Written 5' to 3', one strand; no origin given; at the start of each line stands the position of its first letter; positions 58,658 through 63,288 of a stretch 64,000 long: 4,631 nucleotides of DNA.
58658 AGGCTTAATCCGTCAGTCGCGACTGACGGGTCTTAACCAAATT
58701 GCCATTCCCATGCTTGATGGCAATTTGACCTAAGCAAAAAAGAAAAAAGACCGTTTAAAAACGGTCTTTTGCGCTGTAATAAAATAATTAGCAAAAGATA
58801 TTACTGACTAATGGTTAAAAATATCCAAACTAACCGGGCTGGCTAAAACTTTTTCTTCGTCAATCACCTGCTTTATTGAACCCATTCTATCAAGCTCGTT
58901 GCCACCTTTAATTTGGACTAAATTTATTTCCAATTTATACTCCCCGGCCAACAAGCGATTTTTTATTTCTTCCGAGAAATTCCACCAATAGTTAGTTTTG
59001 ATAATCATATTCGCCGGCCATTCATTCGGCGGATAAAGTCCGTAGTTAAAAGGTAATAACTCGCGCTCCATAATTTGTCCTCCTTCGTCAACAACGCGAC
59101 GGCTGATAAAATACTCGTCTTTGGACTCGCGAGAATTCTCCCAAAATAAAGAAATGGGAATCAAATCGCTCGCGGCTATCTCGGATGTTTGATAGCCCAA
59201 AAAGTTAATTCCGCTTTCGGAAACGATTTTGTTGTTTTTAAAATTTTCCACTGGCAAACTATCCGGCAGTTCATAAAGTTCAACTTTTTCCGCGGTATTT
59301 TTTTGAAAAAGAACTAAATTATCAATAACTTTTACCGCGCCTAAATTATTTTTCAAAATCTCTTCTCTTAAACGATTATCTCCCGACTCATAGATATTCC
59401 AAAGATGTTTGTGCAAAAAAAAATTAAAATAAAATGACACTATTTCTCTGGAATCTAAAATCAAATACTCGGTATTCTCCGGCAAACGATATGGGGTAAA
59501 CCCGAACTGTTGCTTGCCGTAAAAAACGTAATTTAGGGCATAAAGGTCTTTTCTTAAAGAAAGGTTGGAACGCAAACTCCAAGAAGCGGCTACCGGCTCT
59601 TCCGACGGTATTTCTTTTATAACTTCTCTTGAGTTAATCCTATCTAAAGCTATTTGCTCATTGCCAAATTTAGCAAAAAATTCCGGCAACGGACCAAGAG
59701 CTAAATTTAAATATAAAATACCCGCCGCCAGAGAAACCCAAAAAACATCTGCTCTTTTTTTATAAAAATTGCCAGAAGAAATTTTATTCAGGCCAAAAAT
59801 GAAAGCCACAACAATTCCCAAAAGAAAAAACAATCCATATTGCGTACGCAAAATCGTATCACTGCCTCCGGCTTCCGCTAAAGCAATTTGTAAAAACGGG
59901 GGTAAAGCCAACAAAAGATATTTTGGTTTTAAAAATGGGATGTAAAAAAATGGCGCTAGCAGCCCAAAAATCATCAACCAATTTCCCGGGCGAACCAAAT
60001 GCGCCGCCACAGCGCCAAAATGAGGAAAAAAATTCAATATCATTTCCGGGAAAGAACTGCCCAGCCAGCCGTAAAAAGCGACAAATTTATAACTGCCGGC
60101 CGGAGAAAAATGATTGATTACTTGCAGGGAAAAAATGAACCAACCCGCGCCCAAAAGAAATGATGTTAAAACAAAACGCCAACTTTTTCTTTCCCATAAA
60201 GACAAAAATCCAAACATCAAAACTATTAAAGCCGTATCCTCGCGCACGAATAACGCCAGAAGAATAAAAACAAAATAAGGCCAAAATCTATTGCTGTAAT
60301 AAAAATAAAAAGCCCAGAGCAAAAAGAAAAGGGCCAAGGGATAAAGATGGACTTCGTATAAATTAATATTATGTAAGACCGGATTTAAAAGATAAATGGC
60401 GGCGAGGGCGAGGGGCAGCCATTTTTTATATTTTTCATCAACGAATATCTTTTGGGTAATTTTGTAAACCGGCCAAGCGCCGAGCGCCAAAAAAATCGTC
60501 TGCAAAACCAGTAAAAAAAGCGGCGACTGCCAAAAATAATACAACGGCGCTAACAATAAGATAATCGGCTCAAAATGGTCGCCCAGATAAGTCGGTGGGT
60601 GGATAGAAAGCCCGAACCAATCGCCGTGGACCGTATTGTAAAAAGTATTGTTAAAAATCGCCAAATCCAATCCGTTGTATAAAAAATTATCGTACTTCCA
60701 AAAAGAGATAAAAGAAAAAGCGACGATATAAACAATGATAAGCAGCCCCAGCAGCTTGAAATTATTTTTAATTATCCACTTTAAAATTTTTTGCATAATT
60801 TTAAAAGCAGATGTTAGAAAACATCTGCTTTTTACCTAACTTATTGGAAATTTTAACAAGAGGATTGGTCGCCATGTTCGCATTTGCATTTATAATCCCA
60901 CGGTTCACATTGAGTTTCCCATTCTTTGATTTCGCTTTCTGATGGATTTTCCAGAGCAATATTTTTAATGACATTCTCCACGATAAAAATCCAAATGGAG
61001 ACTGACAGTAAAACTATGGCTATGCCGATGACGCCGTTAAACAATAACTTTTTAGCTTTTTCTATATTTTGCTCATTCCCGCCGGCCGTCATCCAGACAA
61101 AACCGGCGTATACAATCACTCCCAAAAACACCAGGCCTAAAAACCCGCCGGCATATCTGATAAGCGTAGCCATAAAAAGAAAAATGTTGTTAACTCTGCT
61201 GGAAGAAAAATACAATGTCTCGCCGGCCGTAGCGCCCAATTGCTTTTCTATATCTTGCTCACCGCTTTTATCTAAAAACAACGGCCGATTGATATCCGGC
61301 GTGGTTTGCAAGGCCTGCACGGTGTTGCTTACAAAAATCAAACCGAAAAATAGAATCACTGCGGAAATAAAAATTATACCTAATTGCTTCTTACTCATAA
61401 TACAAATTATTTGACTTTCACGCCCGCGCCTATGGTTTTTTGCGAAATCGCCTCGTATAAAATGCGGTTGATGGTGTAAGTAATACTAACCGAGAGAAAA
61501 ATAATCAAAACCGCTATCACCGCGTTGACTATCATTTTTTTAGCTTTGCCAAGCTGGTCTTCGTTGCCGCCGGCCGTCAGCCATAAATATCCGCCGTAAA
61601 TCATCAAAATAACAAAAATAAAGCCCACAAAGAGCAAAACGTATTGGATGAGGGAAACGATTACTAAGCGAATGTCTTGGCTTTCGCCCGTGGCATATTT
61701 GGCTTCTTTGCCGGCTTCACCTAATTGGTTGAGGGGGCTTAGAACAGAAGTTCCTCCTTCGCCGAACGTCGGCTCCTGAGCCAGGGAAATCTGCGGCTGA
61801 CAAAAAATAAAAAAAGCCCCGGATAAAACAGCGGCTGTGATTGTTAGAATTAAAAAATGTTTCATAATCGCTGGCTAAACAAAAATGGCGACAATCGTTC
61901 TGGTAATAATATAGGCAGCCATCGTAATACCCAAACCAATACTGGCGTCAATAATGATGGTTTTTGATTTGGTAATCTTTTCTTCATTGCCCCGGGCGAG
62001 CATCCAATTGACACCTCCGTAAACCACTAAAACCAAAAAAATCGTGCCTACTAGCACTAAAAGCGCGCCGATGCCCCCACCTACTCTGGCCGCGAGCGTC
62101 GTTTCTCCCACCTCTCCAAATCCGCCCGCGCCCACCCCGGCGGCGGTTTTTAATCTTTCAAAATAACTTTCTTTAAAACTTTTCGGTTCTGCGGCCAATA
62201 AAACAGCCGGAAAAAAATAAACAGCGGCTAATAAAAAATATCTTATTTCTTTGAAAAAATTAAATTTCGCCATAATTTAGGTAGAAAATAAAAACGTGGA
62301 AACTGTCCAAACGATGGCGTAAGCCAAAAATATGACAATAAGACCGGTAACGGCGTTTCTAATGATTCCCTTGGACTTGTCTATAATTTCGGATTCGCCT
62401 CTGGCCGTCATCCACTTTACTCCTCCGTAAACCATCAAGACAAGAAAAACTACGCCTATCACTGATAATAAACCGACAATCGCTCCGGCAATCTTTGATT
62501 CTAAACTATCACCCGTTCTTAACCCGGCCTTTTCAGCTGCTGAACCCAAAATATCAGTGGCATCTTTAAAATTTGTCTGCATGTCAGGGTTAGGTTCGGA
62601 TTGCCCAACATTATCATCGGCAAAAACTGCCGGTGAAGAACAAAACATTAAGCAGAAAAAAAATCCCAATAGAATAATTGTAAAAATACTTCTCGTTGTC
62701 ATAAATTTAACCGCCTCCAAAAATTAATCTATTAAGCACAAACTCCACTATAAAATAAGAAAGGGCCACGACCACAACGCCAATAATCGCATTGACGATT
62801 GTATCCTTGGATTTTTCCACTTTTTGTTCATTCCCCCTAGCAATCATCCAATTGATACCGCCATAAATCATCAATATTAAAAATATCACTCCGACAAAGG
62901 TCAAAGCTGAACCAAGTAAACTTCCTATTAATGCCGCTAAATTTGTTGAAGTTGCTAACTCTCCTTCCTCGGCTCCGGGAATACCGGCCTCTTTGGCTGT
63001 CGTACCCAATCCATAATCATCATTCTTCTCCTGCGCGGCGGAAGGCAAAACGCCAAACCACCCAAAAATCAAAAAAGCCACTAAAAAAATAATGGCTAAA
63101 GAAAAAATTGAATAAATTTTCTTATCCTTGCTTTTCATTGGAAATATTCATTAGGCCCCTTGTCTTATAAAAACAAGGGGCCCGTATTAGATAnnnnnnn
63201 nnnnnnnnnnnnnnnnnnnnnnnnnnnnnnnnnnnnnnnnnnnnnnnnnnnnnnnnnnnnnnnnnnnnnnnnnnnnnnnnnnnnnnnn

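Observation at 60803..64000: Tandem array of seven paralogous small secreted two-helix proteins with a conserved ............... loop: candidate TrbC/VirB2-type pilin locus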

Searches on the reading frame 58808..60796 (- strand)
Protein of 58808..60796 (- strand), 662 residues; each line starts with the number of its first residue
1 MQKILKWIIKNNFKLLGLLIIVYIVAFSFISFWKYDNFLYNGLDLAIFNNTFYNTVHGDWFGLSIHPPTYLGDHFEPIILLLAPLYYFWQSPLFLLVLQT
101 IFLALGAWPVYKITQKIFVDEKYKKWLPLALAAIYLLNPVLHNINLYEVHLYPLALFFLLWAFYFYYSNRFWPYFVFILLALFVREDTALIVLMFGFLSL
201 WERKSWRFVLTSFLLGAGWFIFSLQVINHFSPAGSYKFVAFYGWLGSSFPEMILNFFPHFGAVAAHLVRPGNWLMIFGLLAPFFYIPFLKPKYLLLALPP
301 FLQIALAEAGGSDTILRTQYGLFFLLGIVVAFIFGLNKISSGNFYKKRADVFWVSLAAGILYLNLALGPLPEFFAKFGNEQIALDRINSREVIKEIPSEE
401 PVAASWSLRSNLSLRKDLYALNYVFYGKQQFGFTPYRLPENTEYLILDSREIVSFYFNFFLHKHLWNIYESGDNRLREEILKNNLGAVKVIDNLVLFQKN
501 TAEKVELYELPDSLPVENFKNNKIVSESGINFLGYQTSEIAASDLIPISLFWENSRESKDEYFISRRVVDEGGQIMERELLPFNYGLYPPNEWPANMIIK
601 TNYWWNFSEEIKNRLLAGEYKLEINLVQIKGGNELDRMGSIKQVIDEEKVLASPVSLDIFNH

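Call 8: search_protein_families(library=pfam, proteins=[window:58808-60796:-], max_evalue=0.001)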
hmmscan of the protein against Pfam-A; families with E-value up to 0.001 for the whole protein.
window:58808-60796:- (662 aa): 1 family
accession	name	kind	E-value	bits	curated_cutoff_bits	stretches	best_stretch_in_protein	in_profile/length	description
PF09852.15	DUF2079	-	8.9e-56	190.3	28.2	1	35-448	2-422/459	Predicted membrane protein (DUF2079)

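Call 73: search_protein_families(library=ncbifam, proteins=[window:58808-60796:-], max_evalue=0.01)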
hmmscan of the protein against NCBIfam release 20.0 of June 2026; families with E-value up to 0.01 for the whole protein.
window:58808-60796:- (662 aa): 1 family
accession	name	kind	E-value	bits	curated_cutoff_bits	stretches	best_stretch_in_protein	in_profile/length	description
NF046093.1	AZOBR_p60025_fam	subfamily_domain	1.4e-05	24.4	150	1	89-214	109-226/232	AZOBR_p60025 family cell surface glycopolymer formation protein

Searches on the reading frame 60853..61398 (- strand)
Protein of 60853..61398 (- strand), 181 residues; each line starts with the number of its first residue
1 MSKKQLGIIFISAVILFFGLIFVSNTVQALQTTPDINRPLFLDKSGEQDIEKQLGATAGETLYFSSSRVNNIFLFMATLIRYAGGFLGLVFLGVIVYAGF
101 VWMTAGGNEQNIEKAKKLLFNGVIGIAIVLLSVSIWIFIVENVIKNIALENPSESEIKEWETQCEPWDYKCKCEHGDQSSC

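Call 3: search_protein_families(library=pfam, proteins=[window:60853-61398:-], max_evalue=1)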
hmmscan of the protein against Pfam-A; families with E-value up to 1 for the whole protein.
window:60853-61398:- (181 aa): 5 families
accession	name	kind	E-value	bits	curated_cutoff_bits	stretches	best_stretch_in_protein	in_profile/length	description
PF18895.5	T4SS_pilin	-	4.1e-06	27.2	26.6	1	72-132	5-64/71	Type IV secretion system pilin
PF05545.16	FixQ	-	0.0067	16.8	29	1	80-121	6-47/49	Cbb3-type cytochrome oxidase component FixQ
PF10011.15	DUF2254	-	0.13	11.5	28.8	1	90-151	98-154/368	Predicted membrane protein (DUF2254)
PF20664.2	DUF6814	-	0.39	11.4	25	0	3-40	5-41/71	Family of unknown function (DUF6814)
PF04290.18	DctQ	-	0.82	10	28.3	1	78-146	63-129/132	Tripartite ATP-independent periplasmic transporters, DctQ component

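Call 4: search_protein_families(library=ncbifam, proteins=[window:60853-61398:-], max_evalue=1)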
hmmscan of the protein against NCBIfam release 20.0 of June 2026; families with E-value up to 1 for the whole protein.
window:60853-61398:- (181 aa): 5 families
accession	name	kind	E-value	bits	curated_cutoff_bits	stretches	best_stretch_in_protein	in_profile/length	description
NF045849.1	ICE_MMCAP2_0565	equivalog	0.0021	17.7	40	1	76-138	13-75/80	Mbov_0395 family pilin-like conjugal transfer protein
NF033218.1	anchor_AmaP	equivalog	0.037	13.8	55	1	76-140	1-67/166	alkaline shock response membrane anchor protein AmaP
NF041635.1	STM3941_fam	subfamily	0.23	11.3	40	0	87-148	6-61/157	STM3941 family protein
NF003004.0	PRK03814.1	equivalog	0.55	10.6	84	1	123-164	16-57/86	oxaloacetate decarboxylase subunit gamma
NF047765.1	LIC_13387_fam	subfamily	0.91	9.2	33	1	78-137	52-112/131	LIC_13387 family protein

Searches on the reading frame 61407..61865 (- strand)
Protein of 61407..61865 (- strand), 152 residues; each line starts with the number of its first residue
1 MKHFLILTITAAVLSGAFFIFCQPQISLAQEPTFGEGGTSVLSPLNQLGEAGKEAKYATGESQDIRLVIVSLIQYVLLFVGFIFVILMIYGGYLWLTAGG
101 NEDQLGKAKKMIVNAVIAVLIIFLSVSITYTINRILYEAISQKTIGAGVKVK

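Call 3: search_protein_families(library=pfam, proteins=[window:61407-61865:-], max_evalue=1)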
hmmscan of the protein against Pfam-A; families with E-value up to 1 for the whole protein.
window:61407-61865:- (152 aa): 5 families
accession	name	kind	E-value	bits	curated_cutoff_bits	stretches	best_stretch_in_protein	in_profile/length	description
PF18895.5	T4SS_pilin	-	2.3e-05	24.8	26.6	1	71-131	14-70/71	Type IV secretion system pilin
PF07264.17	EI24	-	0.0031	18.1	32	1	65-144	15-94/199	Sulfate transporter CysZ/Etoposide-induced protein 2.4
PF04515.18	Choline_transpo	-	0.008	15.9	26.9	1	63-132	241-309/326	Plasma-membrane choline transporter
PF02322.20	Cyt_bd_oxida_II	-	0.03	14.1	35.6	1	66-130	146-209/302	Cytochrome bd terminal oxidase subunit II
PF04148.18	Erv26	-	0.19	12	22.2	1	68-129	2-62/202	Transmembrane adaptor Erv26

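Call 4: search_protein_families(library=ncbifam, proteins=[window:61407-61865:-], max_evalue=1)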
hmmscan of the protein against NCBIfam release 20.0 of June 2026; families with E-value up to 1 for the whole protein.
window:61407-61865:- (152 aa): 3 families
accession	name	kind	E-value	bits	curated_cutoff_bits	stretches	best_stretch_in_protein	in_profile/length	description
NF045849.1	ICE_MMCAP2_0565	equivalog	9.8e-05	22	40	1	68-133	12-77/80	Mbov_0395 family pilin-like conjugal transfer protein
NF045994.1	MAG4530_fam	subfamily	0.074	11.9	50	1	65-136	22-92/441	MAG4530 family protein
NF046000.1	MAG1210_fam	subfamily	0.09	11.4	275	1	67-137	59-125/550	MAG1210 family protein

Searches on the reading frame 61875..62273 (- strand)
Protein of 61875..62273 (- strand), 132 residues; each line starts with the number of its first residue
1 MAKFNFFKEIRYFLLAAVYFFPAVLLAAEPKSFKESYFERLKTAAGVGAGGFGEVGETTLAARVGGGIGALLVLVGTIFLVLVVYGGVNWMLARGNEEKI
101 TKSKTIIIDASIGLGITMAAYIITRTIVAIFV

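Call 3: search_protein_families(library=pfam, proteins=[window:61875-62273:-], max_evalue=1)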
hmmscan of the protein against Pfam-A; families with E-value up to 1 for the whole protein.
window:61875-62273:- (132 aa): 2 families
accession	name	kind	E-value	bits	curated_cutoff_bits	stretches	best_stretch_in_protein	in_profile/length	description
PF18895.5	T4SS_pilin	-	2.8e-07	30.9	26.6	1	58-126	6-70/71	Type IV secretion system pilin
PF05545.16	FixQ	-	0.0019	18.5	29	1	75-108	13-46/49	Cbb3-type cytochrome oxidase component FixQ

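Call 4: search_protein_families(library=ncbifam, proteins=[window:61875-62273:-], max_evalue=1)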
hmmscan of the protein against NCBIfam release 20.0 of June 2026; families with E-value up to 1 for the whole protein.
window:61875-62273:- (132 aa): 3 families
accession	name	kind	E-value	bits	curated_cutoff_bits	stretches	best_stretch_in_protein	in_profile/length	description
NF045849.1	ICE_MMCAP2_0565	equivalog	0.0091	15.7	40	1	66-130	15-79/80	Mbov_0395 family pilin-like conjugal transfer protein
NF047765.1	LIC_13387_fam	subfamily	0.019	14.7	33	1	78-119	64-105/131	LIC_13387 family protein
NF033740.0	MarP_fam_protase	equivalog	0.19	10.7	250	1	40-131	24-116/390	MarP family serine protease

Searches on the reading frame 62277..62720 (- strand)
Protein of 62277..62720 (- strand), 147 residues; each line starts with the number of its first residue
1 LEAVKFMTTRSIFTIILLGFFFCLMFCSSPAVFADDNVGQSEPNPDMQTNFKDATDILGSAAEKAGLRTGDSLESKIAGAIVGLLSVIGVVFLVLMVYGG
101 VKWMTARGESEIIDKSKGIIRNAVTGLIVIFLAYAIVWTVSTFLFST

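Call 3: search_protein_families(library=pfam, proteins=[window:62277-62720:-], max_evalue=1)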
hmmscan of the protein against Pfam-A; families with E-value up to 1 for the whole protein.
window:62277-62720:- (147 aa): 5 families
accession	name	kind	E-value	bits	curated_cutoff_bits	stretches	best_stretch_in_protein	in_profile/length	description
PF18895.5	T4SS_pilin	-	3.6e-10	40.2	26.6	1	76-137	7-68/71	Type IV secretion system pilin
PF17820.7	PDZ_6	-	0.12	12.6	27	1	59-72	8-21/54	PDZ domain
PF02674.22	Colicin_V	-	0.17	12.3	29.3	1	64-141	51-122/144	Colicin V production protein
PF01004.24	Flavi_M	-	0.27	11.4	25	1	102-136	17-52/74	Flavivirus envelope glycoprotein M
PF24002.1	DUF7318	-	0.61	10.6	27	1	72-137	17-75/128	Family of unknown function (DUF7318)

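Call 4: search_protein_families(library=ncbifam, proteins=[window:62277-62720:-], max_evalue=1)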
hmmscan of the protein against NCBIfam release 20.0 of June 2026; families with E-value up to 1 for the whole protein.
window:62277-62720:- (147 aa): 3 families
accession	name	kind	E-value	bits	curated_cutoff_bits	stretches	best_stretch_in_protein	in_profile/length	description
NF045849.1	ICE_MMCAP2_0565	equivalog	0.0002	21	40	1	73-141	9-77/80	Mbov_0395 family pilin-like conjugal transfer protein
NF009951.1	PRK13415.1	equivalog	0.021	14.5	242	1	28-109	18-98/219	flagella biosynthesis regulatory protein FliZ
NF046020.1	HisKinCckABruc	equivalog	0.023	12.5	1000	1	69-130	44-102/868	cell cycle histidine kinase CckA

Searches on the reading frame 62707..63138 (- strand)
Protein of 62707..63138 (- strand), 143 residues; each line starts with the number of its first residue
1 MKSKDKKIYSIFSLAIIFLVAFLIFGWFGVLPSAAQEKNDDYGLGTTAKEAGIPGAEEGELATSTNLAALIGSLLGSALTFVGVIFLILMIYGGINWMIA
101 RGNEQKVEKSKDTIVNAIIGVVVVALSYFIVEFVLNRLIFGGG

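Call 3: search_protein_families(library=pfam, proteins=[window:62707-63138:-], max_evalue=1)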
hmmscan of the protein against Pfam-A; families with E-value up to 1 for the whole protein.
window:62707-63138:- (143 aa): 13 families
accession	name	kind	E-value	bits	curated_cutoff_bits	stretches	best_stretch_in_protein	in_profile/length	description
PF18895.5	T4SS_pilin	-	1.3e-11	44.9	26.6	1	75-134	12-71/71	Type IV secretion system pilin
PF01578.25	Cytochrom_C_asm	-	6.8e-05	23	29.9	1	86-136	162-209/212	Cytochrome C assembly protein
PF19607.4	DUF6112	-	0.00097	19.3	25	1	61-124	10-70/88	Family of unknown function (DUF6112)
PF02674.22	Colicin_V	-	0.0015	18.9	29.3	1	4-33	54-83/144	Colicin V production protein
PF05545.16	FixQ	-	0.0046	17.3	29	0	81-110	12-41/49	Cbb3-type cytochrome oxidase component FixQ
PF02417.20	Chromate_transp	-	0.012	16.1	28.6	1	63-129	55-126/166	Chromate transporter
PF00001.26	7tm_1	-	0.013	15.5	30.5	1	71-132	152-219/260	7 transmembrane receptor (rhodopsin family)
PF04973.17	NMN_transporter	-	0.035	14.5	27.3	1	81-135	50-99/175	Nicotinamide mononucleotide transporter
PF02416.21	TatA_B_E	-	0.044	13.5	21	1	10-26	2-18/53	mttA/Hcf106 family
PF07331.16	TctB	-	0.11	13.1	29.1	0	15-136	39-133/137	Tripartite tricarboxylate transporter TctB family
PF05987.18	DUF898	-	0.14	11.7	28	0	67-121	173-231/336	Bacterial protein of unknown function (DUF898)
PF11683.13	DUF3278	-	0.15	12.6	26.6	1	87-136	78-129/130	Protein of unknown function (DUF3278)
PF04246.17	RseC_MucC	-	0.59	10.5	24.4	0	85-137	76-117/130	Positive regulator of sigma(E), RseC/MucC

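Call 4: search_protein_families(library=ncbifam, proteins=[window:62707-63138:-], max_evalue=1)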
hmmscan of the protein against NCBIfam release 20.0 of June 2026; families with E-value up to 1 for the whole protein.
window:62707-63138:- (143 aa): 10 families
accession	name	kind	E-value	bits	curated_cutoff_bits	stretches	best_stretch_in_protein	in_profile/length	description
NF045849.1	ICE_MMCAP2_0565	equivalog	2.3e-09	36.8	40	1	66-136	8-78/80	Mbov_0395 family pilin-like conjugal transfer protein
NF047765.1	LIC_13387_fam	subfamily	0.0039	16.9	33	1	85-129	64-111/131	LIC_13387 family protein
NF033218.1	anchor_AmaP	equivalog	0.0068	16.2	55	1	1-95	1-66/166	alkaline shock response membrane anchor protein AmaP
NF047981.1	RC1041_fam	subfamily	0.0072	16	90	1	6-28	19-41/57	RC1041 family protein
NF045890.1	conj_pls20_p028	equivalog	0.017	14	150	1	71-131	58-113/377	pLS20_p028 family conjugation system transmembrane protein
TIGR00766.1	TIGR00766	equivalog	0.042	13.1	213.65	1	9-99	25-101/263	inner membrane protein YhjD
TIGR01411.1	tatAE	subfamily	0.048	13.3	53.9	1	10-27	3-20/47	twin-arginine translocase TatA/TatE family subunit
TIGR00739.1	yajC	equivalog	0.11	12.6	44.2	0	11-39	2-30/84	preprotein translocase subunit YajC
NF045951.1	MAG0110_fam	subfamily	0.14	11.4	98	1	73-136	13-76/237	MAG0110 family membrane protein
NF046000.1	MAG1210_fam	subfamily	0.63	8.6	275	0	79-134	69-120/550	MAG1210 family protein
